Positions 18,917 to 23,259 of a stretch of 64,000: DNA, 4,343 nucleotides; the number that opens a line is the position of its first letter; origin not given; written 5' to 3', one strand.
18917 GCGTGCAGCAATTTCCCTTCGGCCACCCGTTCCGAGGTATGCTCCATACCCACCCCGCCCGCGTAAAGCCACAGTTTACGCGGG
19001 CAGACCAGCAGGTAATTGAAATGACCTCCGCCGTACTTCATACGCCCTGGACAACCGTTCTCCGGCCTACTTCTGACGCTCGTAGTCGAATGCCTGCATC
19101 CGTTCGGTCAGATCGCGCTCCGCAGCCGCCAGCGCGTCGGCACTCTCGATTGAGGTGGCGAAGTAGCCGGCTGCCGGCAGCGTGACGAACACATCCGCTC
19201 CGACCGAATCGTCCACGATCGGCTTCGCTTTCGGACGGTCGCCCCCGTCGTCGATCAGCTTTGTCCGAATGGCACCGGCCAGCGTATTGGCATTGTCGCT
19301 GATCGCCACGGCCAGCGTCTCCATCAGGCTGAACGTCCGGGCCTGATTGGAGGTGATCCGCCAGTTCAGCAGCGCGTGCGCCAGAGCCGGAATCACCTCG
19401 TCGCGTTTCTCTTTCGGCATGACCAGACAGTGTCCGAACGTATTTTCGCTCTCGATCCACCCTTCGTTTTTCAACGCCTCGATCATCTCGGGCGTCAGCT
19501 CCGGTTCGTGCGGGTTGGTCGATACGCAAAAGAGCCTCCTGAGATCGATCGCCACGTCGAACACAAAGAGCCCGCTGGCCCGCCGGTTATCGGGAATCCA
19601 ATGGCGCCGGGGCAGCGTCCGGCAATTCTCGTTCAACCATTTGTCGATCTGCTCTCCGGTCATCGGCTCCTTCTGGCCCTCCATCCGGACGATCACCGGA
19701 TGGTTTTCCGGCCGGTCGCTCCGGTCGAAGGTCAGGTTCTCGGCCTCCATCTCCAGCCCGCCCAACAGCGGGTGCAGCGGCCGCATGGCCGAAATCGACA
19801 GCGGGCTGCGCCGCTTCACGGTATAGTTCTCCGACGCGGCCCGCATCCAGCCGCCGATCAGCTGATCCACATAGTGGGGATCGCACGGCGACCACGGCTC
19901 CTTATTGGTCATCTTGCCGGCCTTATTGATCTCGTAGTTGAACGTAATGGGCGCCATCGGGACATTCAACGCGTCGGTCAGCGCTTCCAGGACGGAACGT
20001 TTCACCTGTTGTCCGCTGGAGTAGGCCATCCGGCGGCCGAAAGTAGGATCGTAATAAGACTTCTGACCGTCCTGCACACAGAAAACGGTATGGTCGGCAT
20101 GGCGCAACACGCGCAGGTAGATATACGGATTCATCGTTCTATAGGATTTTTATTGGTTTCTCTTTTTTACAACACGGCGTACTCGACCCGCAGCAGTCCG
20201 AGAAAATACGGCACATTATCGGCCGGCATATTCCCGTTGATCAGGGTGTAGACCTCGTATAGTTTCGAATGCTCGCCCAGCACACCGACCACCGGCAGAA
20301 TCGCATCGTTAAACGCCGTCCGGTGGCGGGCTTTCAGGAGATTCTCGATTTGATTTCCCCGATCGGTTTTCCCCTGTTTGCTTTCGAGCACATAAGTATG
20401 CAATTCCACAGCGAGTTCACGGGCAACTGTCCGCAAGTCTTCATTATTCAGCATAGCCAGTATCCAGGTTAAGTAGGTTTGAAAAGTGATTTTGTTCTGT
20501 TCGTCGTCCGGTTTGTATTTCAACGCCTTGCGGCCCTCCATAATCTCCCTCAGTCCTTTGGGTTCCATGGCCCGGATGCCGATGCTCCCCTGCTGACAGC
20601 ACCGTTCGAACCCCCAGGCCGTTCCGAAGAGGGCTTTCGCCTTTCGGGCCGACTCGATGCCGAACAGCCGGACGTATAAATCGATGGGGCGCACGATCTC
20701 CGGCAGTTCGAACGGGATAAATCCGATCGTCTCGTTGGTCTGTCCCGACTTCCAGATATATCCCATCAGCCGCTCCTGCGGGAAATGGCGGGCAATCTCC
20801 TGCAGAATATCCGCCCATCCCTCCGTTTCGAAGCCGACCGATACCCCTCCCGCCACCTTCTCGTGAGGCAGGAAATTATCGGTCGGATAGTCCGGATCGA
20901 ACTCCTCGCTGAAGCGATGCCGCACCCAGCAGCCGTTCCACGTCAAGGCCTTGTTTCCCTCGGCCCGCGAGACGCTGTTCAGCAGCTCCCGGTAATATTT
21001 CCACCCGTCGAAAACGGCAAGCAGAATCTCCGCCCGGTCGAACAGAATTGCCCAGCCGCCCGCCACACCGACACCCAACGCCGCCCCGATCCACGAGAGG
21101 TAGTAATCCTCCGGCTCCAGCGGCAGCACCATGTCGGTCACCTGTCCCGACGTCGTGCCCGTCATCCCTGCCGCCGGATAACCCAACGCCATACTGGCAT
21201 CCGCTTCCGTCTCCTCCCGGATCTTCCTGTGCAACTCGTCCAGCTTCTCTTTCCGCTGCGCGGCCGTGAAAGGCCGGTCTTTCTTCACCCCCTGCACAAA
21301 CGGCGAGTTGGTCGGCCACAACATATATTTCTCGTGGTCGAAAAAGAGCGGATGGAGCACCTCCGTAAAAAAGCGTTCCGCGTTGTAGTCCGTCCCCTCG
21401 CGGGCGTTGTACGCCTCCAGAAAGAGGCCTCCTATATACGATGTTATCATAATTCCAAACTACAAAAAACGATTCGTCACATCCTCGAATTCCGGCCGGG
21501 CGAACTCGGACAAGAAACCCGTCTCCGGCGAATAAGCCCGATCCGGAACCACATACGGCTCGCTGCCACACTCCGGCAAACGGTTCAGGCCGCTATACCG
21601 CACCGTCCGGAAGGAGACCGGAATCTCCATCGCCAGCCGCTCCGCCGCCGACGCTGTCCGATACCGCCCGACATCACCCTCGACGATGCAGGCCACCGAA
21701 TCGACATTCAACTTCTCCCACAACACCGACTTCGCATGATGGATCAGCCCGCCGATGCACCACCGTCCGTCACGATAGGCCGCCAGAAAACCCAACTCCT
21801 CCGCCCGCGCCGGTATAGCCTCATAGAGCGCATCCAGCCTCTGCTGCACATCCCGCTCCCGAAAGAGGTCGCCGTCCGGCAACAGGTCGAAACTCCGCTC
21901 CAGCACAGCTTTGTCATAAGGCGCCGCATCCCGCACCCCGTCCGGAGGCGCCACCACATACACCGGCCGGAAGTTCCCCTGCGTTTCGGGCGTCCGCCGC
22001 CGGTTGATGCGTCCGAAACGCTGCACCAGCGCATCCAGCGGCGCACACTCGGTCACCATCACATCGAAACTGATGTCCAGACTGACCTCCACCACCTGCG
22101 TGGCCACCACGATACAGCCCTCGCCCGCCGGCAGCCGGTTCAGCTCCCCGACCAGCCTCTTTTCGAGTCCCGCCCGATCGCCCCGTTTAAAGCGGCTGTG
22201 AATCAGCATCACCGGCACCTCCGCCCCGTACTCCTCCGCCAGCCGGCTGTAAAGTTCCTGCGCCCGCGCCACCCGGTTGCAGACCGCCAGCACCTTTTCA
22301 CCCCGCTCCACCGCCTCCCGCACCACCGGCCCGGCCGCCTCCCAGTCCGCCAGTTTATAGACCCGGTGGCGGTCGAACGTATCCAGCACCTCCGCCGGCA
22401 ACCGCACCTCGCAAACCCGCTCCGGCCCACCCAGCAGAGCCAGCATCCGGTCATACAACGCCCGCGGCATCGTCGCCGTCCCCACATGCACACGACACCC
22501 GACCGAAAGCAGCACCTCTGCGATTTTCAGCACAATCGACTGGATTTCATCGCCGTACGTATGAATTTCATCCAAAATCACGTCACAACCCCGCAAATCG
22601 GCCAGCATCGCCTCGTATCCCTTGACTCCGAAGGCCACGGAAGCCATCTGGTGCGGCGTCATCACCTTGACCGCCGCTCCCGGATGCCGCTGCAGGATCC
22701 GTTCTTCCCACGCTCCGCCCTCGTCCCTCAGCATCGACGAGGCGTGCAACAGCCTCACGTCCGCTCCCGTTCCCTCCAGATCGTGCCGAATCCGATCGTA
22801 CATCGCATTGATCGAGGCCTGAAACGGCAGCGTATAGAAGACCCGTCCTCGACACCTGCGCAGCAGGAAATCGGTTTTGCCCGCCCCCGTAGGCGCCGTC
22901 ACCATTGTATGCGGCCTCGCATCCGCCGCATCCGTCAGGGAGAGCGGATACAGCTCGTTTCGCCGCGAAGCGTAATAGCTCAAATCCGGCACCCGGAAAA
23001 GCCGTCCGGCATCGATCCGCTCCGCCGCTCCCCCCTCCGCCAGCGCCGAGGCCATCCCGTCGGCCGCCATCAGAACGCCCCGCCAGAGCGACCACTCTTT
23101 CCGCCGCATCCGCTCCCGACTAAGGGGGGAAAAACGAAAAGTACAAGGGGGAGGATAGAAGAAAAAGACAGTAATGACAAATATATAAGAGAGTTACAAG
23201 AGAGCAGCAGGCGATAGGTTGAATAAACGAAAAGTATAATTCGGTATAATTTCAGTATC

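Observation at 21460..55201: Mu-like prophage inserted inside cas3, separating HD motifs I-IV from motif V and the helicase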

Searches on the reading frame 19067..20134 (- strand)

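Call 11: search_protein_families(library=ncbifam, proteins=[window:19067-20134:-], max_evalue=0.01)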
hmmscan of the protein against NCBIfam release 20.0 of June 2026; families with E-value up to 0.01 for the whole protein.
window:19067-20134:- (355 aa): 2 families
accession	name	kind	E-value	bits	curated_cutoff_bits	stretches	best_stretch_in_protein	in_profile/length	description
TIGR01875.1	cas_MJ0381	subfamily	2.2e-06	27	67.3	1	29-153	31-162/240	DevR family CRISPR-associated autoregulator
TIGR02585.1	cas_Cst2_DevR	exception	0.00017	20.7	72.75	1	33-132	30-125/321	type I-B CRISPR-associated protein Cas7/Cst2/DevR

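Call 44: search_protein_families(library=padloc, proteins=[window:19067-20134:-], max_evalue=0.001)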
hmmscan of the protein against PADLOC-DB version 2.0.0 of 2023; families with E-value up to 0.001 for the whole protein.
window:19067-20134:- (355 aa): 5 families
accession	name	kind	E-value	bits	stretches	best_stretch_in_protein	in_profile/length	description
PDLC01493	Cas7b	-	2.1e-176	584.5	1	2-354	1-346/347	CAS-I-B; effector_G7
PDLC01263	Cas7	-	3e-09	34.9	1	20-154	17-136/205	CAS-I; effector_G7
PDLC01300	Cas7b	-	1.8e-07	28.8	1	33-152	29-131/266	CAS-I-B; effector_G7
PDLC00960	Cas7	-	5.8e-07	27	1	29-153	31-162/240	CRISPR-associated autoregulator DevR family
PDLC00961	Cas7b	-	4.6e-05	20.7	1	33-132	30-125/321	"CRISPR-associated protein Cas7/Cst2/DevR, subtype I-B/TNEAP"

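Call 45: search_protein_families(library=pfam, proteins=[window:19067-20134:-], max_evalue=0.01)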
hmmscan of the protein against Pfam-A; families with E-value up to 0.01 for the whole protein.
window:19067-20134:- (355 aa): 0 families

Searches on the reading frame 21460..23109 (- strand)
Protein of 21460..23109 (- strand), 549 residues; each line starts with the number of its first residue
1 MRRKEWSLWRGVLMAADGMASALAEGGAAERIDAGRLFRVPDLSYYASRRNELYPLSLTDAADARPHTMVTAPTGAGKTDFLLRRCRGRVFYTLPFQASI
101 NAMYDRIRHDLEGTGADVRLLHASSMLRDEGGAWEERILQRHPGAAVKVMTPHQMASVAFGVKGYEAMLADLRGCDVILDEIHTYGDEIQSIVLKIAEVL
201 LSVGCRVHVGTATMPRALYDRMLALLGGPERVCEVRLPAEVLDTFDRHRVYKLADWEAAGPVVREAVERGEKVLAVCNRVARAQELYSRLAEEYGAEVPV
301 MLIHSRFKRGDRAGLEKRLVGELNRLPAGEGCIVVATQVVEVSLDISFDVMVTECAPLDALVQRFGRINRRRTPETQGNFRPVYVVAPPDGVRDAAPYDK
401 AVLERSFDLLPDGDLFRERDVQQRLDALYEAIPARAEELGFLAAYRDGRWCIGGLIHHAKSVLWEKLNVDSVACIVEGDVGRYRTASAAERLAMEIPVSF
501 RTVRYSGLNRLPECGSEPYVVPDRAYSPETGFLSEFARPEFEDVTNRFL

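Call 11: search_protein_families(library=ncbifam, proteins=[window:21460-23109:-], max_evalue=0.01)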
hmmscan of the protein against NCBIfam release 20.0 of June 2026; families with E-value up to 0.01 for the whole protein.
window:21460-23109:- (549 aa): 10 families
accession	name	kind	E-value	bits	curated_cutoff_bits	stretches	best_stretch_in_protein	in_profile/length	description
TIGR01587.1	cas3_core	equivalog_domain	9.7e-61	205.9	102.45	1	68-409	2-354/358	CRISPR-associated helicase Cas3'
TIGR02621.3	cas3_GSU0051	exception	3.4e-40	138.6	400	1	175-421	169-418/854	type I-G CRISPR-associated helicase/endonuclease Cas3g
NF007248.0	PRK09694.1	equivalog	4.4e-34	117.6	569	1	265-392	555-684/878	CRISPR-associated helicase/endonuclease Cas3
NF008168.0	PRK10917.2-2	equivalog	7.2e-05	21.3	718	1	262-357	581-665/795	ATP-dependent DNA helicase RecG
TIGR02562.1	cas3_yersinia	equivalog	0.00012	20.1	565.95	1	332-377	840-885/1110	type I-F CRISPR-associated helicase Cas3f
TIGR04121.1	DEXH_lig_assoc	equivalog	0.00024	18.9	850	0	56-183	19-150/804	ligase-associated DNA damage response DEXH box helicase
TIGR00643.1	recG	equivalog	0.00051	18.9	659.4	1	263-370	441-552/629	ATP-dependent DNA helicase RecG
NF008164.0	PRK10917.1-2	equivalog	0.0013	17.1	785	1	264-370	480-589/704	ATP-dependent DNA helicase RecG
NF008165.0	PRK10917.1-3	equivalog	0.0015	17.1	711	1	279-356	491-562/692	ATP-dependent DNA helicase RecG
TIGR03158.1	cas3_cyano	exception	0.008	15.3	69.1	0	333-368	321-356/357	type I-D CRISPR-associated helicase Cas3'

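Call 34: list_cluster_members(proteins=[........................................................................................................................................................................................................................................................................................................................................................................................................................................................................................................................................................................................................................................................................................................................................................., P0001, window:21460-23109:-, window:54575-55192:-])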
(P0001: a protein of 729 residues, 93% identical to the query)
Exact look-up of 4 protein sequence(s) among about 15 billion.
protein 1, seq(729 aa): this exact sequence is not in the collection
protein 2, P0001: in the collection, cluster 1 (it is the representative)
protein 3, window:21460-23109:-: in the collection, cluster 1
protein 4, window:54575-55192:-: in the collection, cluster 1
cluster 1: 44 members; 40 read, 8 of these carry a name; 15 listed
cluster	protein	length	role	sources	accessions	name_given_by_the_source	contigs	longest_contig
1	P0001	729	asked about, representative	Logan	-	-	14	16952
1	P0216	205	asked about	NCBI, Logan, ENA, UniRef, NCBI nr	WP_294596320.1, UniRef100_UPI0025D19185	CRISPR-associated endonuclease Cas3'' [uncultured Rikenella sp.] | CRISPR-associated endonuclease Cas3'' n=1 Tax=uncultured Rikenella sp. TaxID=368003 ...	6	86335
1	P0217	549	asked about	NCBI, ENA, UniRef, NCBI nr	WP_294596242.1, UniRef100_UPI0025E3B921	CRISPR-associated helicase Cas3' [uncultured Rikenella sp.] | CRISPR-associated helicase Cas3' n=1 Tax=uncultured Rikenella sp. TaxID=368003 ...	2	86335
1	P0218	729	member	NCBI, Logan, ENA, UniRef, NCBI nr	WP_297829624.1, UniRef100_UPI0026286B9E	CRISPR-associated helicase Cas3' [uncultured Rikenella sp.] | CRISPR-associated helicase Cas3' n=1 Tax=uncultured Rikenella sp. TaxID=368003 ...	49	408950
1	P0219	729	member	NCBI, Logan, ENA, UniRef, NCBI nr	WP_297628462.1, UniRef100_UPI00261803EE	CRISPR-associated helicase Cas3' [uncultured Rikenella sp.] | CRISPR-associated helicase Cas3' n=1 Tax=uncultured Rikenella sp. TaxID=368003 ...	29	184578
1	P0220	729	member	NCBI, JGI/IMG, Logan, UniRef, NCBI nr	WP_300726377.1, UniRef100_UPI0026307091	CRISPR-associated helicase Cas3' [uncultured Rikenella sp.] | CRISPR-associated helicase Cas3' n=1 Tax=uncultured Rikenella sp. TaxID=368003 ...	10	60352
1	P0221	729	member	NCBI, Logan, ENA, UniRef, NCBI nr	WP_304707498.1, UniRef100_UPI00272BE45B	CRISPR-associated helicase Cas3' [uncultured Rikenella sp.] | CRISPR-associated helicase Cas3' n=1 Tax=uncultured Rikenella sp. TaxID=368003 ...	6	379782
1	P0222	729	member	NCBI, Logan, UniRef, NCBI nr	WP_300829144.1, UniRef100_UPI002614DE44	CRISPR-associated helicase Cas3' [uncultured Rikenella sp.] | CRISPR-associated helicase Cas3' n=1 Tax=uncultured Rikenella sp. TaxID=368003 ...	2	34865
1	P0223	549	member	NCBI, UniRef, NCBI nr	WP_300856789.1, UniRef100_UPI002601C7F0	CRISPR-associated helicase Cas3' [uncultured Rikenella sp.] | CRISPR-associated helicase Cas3' n=2 Tax=uncultured Rikenella sp. TaxID=368003 ...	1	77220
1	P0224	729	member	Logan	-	-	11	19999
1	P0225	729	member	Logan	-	-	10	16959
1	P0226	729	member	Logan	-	-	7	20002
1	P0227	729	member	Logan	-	-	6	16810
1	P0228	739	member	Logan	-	-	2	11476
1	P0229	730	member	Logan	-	-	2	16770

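Call 36: find_encoding_contigs(protein=P0229, flank=10000, max_places=4)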
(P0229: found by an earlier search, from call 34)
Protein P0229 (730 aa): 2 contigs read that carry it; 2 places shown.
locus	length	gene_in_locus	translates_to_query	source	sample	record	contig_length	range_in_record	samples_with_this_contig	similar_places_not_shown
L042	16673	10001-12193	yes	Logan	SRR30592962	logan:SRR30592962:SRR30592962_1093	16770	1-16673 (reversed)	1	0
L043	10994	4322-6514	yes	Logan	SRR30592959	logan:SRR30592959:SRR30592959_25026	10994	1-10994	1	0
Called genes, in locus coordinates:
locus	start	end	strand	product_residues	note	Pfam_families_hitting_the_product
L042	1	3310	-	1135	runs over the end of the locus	?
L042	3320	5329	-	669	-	PF07715:Plug, PF00593:TonB_dep_Rec_b-barrel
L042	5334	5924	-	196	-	PF14064:HmuY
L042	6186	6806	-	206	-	PF00196:GerE, PF08281:Sigma70_r4_2 (faint)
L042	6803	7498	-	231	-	PF01814:Hemerythrin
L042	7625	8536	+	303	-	PF00892:EamA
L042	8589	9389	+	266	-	PF21350:Cas6_I-A, PF01881:Cas_Cas6_C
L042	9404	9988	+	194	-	-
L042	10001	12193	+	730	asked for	PF01966:HD, PF18019:Cas3_HD (weak), PF00270:DEAD, PF00271:Helicase_C (weak), PF22590:Cas3-like_C_2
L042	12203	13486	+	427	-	-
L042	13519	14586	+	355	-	-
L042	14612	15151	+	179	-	PF01930:Cas_Cas4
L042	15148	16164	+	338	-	PF01867:Cas_Cas1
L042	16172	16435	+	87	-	PF09827:CRISPR_Cas2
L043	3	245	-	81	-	?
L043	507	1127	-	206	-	PF00196:GerE, PF08281:Sigma70_r4_2 (faint)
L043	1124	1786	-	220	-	PF01814:Hemerythrin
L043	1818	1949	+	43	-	-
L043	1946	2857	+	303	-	PF00892:EamA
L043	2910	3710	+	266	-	PF21350:Cas6_I-A, PF01881:Cas_Cas6_C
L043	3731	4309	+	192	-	-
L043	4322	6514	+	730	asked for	PF01966:HD, PF18019:Cas3_HD (weak), PF00270:DEAD, PF00271:Helicase_C (weak), PF22590:Cas3-like_C_2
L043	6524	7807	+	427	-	-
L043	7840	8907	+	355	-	-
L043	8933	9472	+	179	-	PF01930:Cas_Cas4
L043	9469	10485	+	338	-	PF01867:Cas_Cas1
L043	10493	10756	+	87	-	PF09827:CRISPR_Cas2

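Call 37: find_encoding_contigs(protein=P0223, flank=10000, max_places=4)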
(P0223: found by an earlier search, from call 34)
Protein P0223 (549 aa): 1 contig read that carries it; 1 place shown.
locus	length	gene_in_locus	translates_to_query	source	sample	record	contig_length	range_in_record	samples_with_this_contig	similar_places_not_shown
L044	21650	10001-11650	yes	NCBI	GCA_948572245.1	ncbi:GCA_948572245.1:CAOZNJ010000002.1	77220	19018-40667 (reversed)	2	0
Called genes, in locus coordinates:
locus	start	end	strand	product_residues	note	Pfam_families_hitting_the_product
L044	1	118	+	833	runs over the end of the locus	PF06074:Portal_Mu, PF04233:Phage_Mu_F, PF18810:PBECR2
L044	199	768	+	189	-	PF05069:Phage_tail_S (weak)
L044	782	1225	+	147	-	-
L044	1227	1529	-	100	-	-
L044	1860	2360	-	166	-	-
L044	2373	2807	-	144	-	-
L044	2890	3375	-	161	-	PF05869:Dam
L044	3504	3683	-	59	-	-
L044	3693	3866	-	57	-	PF02810:SEC-C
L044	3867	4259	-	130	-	-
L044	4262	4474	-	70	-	-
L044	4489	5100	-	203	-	-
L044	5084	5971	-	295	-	PF13401:AAA_22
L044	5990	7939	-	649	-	-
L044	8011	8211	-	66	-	-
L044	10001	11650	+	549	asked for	PF00270:DEAD, PF00271:Helicase_C (weak), PF22590:Cas3-like_C_2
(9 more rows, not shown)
